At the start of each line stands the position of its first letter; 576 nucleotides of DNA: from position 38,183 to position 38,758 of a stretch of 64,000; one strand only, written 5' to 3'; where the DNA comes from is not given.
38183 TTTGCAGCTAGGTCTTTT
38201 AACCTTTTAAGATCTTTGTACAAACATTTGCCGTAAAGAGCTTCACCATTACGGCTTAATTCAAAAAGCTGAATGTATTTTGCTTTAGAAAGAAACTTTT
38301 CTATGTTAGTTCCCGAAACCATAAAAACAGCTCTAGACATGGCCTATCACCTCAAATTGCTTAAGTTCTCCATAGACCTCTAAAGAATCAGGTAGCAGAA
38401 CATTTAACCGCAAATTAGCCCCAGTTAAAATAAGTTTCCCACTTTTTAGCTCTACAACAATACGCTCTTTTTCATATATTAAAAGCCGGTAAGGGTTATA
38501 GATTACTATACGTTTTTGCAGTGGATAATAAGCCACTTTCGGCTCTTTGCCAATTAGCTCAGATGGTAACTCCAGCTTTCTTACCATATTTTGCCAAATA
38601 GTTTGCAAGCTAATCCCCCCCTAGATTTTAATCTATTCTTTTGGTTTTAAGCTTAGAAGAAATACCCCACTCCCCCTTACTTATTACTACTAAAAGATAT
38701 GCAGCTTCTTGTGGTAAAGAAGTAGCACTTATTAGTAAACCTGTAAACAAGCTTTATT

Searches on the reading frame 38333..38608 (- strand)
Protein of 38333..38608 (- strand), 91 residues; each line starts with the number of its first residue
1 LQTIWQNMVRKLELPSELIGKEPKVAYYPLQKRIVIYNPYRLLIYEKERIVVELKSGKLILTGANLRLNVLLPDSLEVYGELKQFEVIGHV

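Call 3: search_protein_families(library=pfam, proteins=[window:38333-38608:-], max_evalue=0.01)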
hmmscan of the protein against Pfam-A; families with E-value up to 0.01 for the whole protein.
window:38333-38608:- (91 aa): 2 families
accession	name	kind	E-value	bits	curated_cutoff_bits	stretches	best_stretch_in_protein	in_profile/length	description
PF07873.16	YabP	-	1.5e-07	31.5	27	1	32-85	9-62/64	YabP family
PF17886.7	ArsA_HSP20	-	0.0012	18.8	22.5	0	45-77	13-45/63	HSP20-like domain found in ArsA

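Call 5: search_protein_families(library=ncbifam, proteins=[window:38333-38608:-], max_evalue=0.01)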
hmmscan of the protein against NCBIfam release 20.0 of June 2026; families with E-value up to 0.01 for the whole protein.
window:38333-38608:- (91 aa): 1 family
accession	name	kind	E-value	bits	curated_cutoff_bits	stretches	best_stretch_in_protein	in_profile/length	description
TIGR02856.1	spore_yqfC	equivalog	1.9e-12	46.9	77.8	1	6-86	3-82/85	sporulation protein YqfC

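Call 13: find_encoding_contigs(protein=window:38333-38608:-, flank=10000, max_places=8)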
Protein window:38333-38608:- (91 aa): 11 contigs read that carry it; 8 places shown.
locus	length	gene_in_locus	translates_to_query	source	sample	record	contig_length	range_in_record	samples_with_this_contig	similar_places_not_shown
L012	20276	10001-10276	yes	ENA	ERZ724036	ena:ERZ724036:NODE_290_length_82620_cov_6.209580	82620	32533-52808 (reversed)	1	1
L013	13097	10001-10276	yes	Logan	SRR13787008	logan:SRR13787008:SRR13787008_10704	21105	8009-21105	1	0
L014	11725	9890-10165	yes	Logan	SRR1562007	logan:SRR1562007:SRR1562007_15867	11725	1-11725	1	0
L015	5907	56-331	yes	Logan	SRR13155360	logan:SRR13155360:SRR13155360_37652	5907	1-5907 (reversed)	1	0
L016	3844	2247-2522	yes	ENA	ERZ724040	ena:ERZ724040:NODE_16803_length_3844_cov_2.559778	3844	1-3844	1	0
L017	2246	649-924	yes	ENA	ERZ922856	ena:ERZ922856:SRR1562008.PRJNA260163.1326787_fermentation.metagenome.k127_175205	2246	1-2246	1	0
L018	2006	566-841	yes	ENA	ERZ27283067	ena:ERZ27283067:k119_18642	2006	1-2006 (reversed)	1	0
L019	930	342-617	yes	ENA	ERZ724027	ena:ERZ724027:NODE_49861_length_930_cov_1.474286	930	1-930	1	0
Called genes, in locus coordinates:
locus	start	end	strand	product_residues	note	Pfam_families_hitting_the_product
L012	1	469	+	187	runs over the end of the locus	PF04542:Sigma70_r2, PF08281:Sigma70_r4_2, PF04545:Sigma70_r4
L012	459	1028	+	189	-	PF13490:zf-HC2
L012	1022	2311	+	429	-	PF00574:CLP_protease (weak), PF25145:NfeD1b_N, PF24961:NfeD_membrane, PF01957:NfeD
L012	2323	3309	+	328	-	PF12127:FloA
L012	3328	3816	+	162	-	-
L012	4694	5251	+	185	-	-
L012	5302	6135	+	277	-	PF00165:HTH_AraC (weak), PF12833:HTH_18, PF06445:GyrI-like, PF14526:Cass2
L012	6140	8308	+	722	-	PF00580:UvrD-helicase, PF13245:AAA_19, PF13604:AAA_30 (faint), PF01443:Viral_helicase1 (faint), PF13087:AAA_12 (faint), PF13361:UvrD_C, PF13538:UvrD_C_2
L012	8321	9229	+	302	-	-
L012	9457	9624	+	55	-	-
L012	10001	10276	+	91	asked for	PF07873:YabP (weak)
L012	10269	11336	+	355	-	PF06898:YqfD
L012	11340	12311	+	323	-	PF01695:IstB_IS21 (weak), PF00270:DEAD (faint), PF02562:PhoH, PF13604:AAA_30 (weak), PF13245:AAA_19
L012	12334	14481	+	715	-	PF07697:7TMR-HDED, PF07698:7TM-7TMR_HD, PF01966:HD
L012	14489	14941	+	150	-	PF02130:YbeY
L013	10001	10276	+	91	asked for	PF07873:YabP (weak)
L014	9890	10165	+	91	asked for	PF07873:YabP (weak)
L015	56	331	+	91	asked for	PF07873:YabP (weak)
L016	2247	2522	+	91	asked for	PF07873:YabP (weak)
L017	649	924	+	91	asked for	PF07873:YabP (weak)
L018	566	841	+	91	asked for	PF07873:YabP (weak)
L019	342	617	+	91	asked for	PF07873:YabP (weak)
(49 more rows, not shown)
